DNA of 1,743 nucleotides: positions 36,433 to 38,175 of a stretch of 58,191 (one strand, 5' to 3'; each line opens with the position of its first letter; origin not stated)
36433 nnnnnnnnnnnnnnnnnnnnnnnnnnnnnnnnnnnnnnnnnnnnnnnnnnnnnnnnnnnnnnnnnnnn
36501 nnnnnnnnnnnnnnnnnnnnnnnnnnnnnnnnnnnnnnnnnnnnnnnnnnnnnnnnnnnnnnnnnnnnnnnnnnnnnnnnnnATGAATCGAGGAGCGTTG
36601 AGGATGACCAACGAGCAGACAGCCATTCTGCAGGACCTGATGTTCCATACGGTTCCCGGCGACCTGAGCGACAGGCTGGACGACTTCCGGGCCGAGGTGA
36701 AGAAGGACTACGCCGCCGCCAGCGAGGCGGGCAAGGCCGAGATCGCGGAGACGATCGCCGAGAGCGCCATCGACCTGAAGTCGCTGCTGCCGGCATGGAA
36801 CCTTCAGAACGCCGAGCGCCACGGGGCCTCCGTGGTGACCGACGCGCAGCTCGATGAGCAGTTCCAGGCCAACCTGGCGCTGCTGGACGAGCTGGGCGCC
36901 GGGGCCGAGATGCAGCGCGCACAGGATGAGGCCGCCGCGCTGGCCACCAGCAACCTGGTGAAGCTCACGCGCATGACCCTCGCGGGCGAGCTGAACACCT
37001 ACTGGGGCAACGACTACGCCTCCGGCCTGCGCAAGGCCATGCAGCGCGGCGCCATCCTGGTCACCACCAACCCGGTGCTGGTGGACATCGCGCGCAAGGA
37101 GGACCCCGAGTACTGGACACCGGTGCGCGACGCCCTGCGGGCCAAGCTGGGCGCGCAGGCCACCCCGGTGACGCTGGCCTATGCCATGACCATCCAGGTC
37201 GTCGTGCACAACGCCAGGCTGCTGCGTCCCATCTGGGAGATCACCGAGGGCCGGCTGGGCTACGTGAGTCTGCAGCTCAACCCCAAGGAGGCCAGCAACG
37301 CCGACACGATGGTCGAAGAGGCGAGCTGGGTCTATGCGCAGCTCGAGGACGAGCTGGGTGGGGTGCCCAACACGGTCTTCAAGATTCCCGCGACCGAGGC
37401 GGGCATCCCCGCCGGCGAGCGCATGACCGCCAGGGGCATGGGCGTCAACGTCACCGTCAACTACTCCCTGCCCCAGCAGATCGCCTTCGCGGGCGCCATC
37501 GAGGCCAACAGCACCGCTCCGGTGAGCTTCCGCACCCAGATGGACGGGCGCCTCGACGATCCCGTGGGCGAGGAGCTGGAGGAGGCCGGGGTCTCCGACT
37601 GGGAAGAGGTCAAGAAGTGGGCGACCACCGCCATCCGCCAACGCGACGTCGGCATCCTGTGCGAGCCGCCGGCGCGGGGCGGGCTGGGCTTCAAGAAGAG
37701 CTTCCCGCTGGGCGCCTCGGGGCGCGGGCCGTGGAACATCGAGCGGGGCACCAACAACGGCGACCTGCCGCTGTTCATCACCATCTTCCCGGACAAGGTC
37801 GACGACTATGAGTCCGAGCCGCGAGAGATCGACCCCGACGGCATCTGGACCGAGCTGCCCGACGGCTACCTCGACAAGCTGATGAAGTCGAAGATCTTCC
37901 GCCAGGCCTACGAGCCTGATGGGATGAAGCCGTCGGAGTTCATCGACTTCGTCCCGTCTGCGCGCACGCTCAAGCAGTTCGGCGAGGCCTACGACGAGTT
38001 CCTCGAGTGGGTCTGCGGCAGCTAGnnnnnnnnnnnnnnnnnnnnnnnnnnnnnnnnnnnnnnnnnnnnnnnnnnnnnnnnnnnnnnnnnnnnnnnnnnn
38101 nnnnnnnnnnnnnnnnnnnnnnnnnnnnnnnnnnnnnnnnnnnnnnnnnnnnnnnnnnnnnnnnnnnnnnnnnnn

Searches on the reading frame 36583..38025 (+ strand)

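Call 67: search_protein_families(library=pfam, proteins=[window:36583-38025:+], max_evalue=0.00001)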
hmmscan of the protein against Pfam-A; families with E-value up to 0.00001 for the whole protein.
window:36583-38025:+ (480 aa): 1 family
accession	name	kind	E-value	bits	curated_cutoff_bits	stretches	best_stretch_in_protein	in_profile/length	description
PF00923.25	TAL_FSA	-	1.5e-19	70.8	27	1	159-310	22-152/285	Transaldolase/Fructose-6-phosphate aldolase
